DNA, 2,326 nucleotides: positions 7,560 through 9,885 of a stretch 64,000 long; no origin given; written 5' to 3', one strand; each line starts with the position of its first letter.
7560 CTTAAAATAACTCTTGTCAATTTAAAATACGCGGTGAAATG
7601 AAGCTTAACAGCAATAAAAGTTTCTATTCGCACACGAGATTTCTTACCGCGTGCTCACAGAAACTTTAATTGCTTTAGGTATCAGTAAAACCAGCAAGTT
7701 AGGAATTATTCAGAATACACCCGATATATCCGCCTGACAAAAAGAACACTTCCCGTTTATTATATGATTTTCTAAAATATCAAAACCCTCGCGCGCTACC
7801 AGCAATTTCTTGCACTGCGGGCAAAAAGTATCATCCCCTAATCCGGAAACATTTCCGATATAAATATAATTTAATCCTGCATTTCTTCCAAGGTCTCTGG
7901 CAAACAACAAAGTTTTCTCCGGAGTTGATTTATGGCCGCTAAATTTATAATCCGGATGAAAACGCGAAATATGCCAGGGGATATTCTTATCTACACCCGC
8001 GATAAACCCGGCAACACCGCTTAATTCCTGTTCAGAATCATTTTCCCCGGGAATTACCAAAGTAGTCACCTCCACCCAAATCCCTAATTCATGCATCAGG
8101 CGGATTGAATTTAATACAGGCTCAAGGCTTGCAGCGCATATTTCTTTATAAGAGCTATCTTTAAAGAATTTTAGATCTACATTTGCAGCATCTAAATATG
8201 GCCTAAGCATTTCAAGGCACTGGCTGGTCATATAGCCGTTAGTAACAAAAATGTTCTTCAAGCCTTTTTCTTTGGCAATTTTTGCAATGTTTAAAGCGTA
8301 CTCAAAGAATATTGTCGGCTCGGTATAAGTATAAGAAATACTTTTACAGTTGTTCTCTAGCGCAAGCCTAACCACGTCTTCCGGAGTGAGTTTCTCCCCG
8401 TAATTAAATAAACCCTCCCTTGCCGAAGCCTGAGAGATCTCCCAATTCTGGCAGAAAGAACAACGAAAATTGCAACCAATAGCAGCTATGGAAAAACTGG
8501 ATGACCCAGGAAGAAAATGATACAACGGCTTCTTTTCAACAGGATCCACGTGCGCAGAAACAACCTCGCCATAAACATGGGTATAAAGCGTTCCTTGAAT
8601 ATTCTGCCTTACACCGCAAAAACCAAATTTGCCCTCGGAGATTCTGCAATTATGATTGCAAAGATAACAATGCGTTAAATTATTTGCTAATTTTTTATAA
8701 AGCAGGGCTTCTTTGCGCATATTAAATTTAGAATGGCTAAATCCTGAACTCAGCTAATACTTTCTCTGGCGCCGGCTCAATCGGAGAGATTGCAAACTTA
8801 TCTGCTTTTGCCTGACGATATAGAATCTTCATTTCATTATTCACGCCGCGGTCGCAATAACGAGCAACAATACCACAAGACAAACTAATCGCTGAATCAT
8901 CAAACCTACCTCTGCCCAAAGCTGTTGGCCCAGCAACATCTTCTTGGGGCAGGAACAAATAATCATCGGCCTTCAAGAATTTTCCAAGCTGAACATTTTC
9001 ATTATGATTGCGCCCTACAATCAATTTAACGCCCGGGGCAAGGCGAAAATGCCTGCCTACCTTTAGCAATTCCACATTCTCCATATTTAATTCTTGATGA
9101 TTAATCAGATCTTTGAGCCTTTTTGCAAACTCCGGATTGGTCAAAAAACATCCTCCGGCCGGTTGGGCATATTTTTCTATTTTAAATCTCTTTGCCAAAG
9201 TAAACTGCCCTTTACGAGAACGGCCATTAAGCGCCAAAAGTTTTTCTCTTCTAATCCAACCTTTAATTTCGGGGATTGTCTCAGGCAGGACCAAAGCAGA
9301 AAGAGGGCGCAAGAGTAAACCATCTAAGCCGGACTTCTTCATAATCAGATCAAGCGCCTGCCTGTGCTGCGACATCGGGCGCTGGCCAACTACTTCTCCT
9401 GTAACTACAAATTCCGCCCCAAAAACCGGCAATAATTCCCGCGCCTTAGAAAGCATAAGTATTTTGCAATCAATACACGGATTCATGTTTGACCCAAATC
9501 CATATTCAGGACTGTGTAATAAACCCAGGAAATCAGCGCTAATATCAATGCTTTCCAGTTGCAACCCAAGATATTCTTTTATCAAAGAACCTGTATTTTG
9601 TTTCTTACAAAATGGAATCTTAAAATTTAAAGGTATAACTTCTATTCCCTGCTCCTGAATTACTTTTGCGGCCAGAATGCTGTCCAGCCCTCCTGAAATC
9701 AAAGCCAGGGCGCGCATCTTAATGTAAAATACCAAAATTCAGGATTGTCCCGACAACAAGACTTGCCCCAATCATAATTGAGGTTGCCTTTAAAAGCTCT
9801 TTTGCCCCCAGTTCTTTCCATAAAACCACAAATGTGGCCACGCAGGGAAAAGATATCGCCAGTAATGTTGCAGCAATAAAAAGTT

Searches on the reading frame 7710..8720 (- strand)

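Call 4: search_protein_families(library=pfam, proteins=[window:7710-8720:-])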
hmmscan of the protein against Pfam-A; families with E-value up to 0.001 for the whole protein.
window:7710-8720:- (336 aa): 2 families
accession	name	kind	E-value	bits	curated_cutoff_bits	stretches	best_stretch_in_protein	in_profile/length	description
PF04055.27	Radical_SAM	-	6.4e-24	85.4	29.5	1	82-231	6-160/166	Radical SAM superfamily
PF13353.11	Fer4_12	-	0.00016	22.4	22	1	80-183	12-115/137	4Fe-4S single cluster domain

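Call 5: search_protein_families(library=ncbifam, proteins=[window:7710-8720:-])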
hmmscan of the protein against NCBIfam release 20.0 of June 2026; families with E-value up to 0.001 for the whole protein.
window:7710-8720:- (336 aa): 20 families
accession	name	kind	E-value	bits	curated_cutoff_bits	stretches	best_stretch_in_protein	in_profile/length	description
TIGR04337.1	AmmeMemoSam_rS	hypoth_equivalog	9.8e-102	340.4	220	1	8-336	4-333/349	AmmeMemoRadiSam system radical SAM enzyme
TIGR04041.1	activase_YjjW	hypoth_equivalog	1.3e-17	64.2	250.2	1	127-256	111-240/276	YjjW family glycine radical enzyme activase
NF048010.1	SfplDhtActHpsHDes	equivalog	7.5e-15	54.5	430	1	133-256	140-269/298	(2S)-3-sulfopropanediol dehydratase activating enzyme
TIGR02493.1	PFLA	equivalog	1.9e-14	53.6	231.75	1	77-244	19-187/235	pyruvate formate-lyase-activating protein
TIGR02494.1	PFLE_PFLC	subfamily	2.3e-13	50.1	174.35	1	133-245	132-244/293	glycyl-radical enzyme activating protein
NF033719.1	ind_deCO2_activ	equivalog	7.8e-13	48.4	425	1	86-242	86-247/302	indoleacetate decarboxylase activase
TIGR02666.1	moaA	equivalog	2.1e-12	46.7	284.05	1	83-230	20-172/336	GTP 3',8-cyclase MoaA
TIGR02495.1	NrdG2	equivalog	2.7e-12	46.4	131.15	1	71-241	14-181/193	anaerobic ribonucleoside-triphosphate reductase activating protein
TIGR04003.1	rSAM_BssD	equivalog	4.3e-12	45.8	496.45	1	124-247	127-251/314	[benzylsuccinate synthase]-activating enzyme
TIGR04395.1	cutC_activ_rSAM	equivalog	7e-10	38.7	360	1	130-243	135-248/309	choline TMA-lyase-activating enzyme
TIGR02668.1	moaA_archaeal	equivalog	9.8e-10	37.9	325.25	1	82-230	19-165/303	GTP 3',8-cyclase MoaA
NF043069.1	T4HPD_activ_SAM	equivalog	1.2e-08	34.6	425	1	129-244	128-243/299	trans-4-hydroxy-L-proline dehydratase activase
NF001199.0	PRK00164.2-1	equivalog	4.2e-08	32.7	231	1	82-229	21-166/308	GTP 3',8-cyclase MoaA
NF008356.0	PRK11145.1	equivalog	2.6e-07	30.2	375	1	78-244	25-192/246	pyruvate formate lyase 1-activating protein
NF038283.1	viperin_w_prok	equivalog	3.4e-07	29.7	180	1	83-180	12-111/281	viperin family antiviral radical SAM protein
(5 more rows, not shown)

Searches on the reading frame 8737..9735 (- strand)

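Call 4: search_protein_families(library=pfam, proteins=[window:8737-9735:-])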
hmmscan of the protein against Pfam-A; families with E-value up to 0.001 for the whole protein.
window:8737-9735:- (332 aa): 3 families
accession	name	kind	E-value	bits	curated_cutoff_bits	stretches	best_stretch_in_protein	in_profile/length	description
PF18297.6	NFACT-R_2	-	2.5e-19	69.8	26.9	1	227-330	1-103/104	NFACT protein RNA binding domain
PF02568.20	ThiI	-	1.7e-06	28.3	20.5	1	8-146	5-145/197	Thiamine biosynthesis protein (ThiI)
PF03054.22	tRNA_Me_trans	-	0.00039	20.6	20.6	0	8-114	2-126/202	tRNA methyl transferase HUP domain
